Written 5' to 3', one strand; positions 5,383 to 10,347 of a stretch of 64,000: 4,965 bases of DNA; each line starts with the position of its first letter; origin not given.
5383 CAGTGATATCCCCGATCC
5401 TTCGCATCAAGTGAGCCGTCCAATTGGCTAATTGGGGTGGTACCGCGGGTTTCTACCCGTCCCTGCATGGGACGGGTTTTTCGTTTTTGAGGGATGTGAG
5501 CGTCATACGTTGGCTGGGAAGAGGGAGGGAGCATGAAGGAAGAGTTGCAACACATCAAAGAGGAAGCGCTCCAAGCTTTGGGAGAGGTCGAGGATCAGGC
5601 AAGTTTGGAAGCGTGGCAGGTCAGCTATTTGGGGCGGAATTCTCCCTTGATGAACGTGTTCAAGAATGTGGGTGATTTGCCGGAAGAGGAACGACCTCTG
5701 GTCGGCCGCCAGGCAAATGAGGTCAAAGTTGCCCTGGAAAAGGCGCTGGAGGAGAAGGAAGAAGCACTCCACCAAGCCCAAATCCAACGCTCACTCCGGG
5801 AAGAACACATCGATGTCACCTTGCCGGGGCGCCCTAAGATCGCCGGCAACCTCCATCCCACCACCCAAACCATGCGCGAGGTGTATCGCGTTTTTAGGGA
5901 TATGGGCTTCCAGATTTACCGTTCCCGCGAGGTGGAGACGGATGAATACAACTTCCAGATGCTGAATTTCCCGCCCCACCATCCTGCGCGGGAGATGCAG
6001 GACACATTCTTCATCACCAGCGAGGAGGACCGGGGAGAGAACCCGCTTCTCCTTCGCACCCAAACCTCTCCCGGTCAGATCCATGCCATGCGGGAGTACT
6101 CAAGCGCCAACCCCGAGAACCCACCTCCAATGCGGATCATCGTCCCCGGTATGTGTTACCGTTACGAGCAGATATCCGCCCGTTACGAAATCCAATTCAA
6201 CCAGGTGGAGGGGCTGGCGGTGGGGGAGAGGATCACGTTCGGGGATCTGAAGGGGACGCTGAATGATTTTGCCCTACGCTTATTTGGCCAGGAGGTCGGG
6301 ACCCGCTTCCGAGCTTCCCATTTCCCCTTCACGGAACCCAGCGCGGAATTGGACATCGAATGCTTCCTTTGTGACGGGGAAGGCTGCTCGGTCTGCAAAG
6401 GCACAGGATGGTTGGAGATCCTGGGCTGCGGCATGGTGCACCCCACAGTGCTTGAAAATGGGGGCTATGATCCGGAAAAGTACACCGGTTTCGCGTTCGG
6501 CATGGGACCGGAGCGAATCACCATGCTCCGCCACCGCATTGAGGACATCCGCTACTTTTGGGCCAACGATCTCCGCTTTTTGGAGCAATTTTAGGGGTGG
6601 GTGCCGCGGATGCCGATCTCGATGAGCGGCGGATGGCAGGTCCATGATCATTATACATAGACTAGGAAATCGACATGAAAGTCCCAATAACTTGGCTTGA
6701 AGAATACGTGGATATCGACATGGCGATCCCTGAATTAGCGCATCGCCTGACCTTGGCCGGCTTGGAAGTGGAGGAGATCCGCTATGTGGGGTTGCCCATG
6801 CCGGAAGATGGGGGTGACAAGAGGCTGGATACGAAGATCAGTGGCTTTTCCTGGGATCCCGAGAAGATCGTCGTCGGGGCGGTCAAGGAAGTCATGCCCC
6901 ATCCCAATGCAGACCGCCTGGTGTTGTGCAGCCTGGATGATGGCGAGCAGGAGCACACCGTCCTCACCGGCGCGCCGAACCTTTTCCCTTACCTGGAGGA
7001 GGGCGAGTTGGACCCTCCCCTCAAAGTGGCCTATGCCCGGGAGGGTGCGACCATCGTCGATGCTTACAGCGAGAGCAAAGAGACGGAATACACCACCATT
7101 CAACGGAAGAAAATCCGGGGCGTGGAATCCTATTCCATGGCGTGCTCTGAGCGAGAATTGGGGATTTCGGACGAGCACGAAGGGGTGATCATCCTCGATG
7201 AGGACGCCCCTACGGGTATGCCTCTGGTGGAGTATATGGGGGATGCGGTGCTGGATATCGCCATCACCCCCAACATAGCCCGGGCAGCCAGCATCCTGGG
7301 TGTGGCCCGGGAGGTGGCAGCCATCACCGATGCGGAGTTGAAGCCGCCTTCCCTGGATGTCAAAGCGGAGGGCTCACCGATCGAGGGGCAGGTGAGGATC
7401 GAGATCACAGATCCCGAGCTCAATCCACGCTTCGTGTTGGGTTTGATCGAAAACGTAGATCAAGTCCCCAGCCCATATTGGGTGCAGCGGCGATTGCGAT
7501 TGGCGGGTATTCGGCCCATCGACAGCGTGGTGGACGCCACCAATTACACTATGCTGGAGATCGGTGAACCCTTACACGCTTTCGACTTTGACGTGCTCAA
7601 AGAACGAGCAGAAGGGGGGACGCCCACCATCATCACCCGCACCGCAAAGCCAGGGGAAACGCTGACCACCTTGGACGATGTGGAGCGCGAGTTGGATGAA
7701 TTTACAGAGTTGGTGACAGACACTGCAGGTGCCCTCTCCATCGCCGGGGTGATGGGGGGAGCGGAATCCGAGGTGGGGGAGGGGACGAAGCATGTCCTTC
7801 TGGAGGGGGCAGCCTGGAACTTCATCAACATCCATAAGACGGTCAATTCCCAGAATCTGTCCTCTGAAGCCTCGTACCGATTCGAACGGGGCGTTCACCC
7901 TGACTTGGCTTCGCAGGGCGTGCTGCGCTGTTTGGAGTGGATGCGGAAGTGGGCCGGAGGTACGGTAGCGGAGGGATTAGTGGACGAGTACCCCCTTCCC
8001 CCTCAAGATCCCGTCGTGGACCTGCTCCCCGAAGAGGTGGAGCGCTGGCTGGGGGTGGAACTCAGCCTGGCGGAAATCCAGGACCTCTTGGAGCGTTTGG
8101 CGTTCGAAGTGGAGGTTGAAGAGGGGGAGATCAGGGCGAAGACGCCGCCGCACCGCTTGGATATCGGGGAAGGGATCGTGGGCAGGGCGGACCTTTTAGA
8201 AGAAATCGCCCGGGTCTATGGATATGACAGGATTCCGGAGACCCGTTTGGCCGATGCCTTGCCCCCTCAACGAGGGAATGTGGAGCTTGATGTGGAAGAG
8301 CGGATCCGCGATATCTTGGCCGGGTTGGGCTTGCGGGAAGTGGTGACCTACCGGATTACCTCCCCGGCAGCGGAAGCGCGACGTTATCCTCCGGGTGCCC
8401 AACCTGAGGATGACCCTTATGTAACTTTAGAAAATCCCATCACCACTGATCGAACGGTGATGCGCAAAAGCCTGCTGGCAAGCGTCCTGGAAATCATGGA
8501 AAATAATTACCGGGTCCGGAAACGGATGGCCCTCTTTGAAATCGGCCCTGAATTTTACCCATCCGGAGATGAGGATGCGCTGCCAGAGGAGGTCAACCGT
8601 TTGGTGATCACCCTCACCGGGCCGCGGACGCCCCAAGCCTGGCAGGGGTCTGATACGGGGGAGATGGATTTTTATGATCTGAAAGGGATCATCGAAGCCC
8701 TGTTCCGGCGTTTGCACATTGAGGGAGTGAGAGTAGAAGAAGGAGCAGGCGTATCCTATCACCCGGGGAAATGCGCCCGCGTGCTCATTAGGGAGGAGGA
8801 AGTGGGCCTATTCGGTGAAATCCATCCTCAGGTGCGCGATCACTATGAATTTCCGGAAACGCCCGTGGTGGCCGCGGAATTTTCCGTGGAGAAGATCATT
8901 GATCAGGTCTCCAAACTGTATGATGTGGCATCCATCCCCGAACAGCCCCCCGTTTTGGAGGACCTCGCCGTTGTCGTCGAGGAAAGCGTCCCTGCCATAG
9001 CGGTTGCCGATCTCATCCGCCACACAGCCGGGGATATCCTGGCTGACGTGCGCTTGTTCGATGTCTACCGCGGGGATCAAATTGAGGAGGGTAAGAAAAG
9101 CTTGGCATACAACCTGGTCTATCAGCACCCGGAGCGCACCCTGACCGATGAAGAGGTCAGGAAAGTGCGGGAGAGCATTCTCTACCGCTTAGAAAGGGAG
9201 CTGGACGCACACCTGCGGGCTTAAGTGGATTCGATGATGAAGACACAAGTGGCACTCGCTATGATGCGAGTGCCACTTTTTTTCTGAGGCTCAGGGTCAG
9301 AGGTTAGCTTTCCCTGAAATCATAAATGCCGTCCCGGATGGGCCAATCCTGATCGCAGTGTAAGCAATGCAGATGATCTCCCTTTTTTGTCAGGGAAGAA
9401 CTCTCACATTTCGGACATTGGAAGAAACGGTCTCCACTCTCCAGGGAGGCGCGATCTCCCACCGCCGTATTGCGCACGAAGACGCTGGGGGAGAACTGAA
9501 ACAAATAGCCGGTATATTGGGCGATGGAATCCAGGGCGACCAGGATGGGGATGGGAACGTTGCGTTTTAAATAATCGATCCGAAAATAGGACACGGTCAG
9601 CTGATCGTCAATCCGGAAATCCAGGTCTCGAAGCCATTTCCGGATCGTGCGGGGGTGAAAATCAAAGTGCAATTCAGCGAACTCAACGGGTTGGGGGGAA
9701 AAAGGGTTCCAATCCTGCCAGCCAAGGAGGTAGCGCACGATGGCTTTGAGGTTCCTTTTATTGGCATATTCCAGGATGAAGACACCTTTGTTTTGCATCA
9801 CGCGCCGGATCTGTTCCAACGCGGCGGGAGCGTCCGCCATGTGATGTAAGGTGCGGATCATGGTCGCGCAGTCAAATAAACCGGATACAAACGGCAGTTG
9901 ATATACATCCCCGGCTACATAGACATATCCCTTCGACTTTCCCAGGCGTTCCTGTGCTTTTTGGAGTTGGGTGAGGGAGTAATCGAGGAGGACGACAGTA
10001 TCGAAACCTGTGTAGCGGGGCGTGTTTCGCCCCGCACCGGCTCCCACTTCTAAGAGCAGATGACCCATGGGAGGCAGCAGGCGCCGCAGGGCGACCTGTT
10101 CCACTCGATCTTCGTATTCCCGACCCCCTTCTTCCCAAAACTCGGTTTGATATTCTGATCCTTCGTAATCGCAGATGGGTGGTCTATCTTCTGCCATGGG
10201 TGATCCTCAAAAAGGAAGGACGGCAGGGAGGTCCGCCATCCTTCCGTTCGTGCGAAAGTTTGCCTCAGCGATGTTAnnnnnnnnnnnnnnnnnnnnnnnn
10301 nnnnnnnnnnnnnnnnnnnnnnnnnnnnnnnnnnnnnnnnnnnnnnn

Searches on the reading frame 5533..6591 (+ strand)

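Call 33: search_protein_families(library=pfam, proteins=[window:5533-6591:+], max_evalue=0.00001)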
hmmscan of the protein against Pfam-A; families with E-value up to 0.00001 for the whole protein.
window:5533-6591:+ (353 aa): 2 families
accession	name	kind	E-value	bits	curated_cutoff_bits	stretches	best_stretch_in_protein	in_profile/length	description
PF01409.25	tRNA-synt_2d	-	7.4e-93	311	19.8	1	93-353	2-246/246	tRNA synthetases class II core domain (F)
PF02912.23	Phe_tRNA-synt_N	-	3.3e-19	69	22.3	1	21-88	2-69/69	Aminoacyl tRNA synthetase class II, N-terminal domain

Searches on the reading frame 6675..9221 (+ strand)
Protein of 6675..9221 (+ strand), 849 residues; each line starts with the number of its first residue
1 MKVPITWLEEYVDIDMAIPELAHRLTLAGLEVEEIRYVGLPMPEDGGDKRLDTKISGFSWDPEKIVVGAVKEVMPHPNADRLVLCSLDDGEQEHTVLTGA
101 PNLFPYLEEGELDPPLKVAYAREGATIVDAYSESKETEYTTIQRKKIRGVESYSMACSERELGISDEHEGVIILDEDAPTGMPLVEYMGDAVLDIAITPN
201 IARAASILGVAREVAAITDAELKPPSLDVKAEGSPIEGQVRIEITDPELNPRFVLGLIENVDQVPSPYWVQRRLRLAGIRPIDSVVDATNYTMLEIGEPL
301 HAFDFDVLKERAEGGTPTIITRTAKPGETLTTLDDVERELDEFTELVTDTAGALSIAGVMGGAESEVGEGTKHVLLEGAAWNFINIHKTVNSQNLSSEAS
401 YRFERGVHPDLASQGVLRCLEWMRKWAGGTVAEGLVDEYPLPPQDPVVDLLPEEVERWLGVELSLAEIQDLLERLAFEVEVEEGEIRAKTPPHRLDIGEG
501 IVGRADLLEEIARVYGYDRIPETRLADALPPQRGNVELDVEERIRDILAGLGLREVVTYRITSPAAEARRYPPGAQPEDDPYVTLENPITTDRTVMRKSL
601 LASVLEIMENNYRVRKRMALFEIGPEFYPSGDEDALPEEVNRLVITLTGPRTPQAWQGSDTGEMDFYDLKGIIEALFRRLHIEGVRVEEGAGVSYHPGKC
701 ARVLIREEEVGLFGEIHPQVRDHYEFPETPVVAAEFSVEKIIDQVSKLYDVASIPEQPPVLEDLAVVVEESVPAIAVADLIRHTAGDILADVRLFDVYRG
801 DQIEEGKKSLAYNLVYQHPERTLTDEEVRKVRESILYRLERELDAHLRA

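Call 33: search_protein_families(library=pfam, proteins=[window:6675-9221:+], max_evalue=0.00001)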
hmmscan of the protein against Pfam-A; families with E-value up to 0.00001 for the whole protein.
window:6675-9221:+ (849 aa): 5 families
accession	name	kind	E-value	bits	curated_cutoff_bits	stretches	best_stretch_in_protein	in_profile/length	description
PF17759.6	tRNA_synthFbeta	-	2.7e-54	184.3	22.4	1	520-737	1-213/214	Phenylalanyl tRNA synthetase beta chain CLM domain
PF03483.22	B3_4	-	1.9e-52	177.8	29.3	1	250-427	2-173/174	B3/4 domain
PF03147.19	FDX-ACB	-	5.9e-28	97.6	31.1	1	755-848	1-94/94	Ferredoxin-fold anticodon binding domain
PF03484.21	B5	-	8.6e-16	58.3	28.6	1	449-517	2-67/67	tRNA synthetase B5 domain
PF01588.26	tRNA_bind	-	3.6e-13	49.9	27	1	65-182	1-95/96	Putative tRNA binding domain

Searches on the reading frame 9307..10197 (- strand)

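Call 34: search_protein_families(library=pfam, proteins=[window:9307-10197:-], max_evalue=0.00001)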
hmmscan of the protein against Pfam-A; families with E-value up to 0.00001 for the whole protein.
window:9307-10197:- (297 aa): 6 families
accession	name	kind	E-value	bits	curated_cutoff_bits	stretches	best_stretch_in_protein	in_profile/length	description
PF08241.18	Methyltransf_11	-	4.1e-17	63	21.2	1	49-142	1-95/95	Methyltransferase domain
PF13649.12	Methyltransf_25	-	3e-13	50.7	27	1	49-138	2-97/97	Methyltransferase domain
PF13489.12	Methyltransf_23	-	4.5e-13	49.7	27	1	22-197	3-162/164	Methyltransferase domain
PF13847.12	Methyltransf_31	-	2.2e-11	44.1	27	1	48-154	7-122/145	Methyltransferase domain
PF08242.18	Methyltransf_12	-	3.8e-11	44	30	1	49-140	1-98/98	Methyltransferase domain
PF01209.24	Ubie_methyltran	-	2.8e-06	27.3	20.1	1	67-147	74-157/233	ubiE/COQ5 methyltransferase family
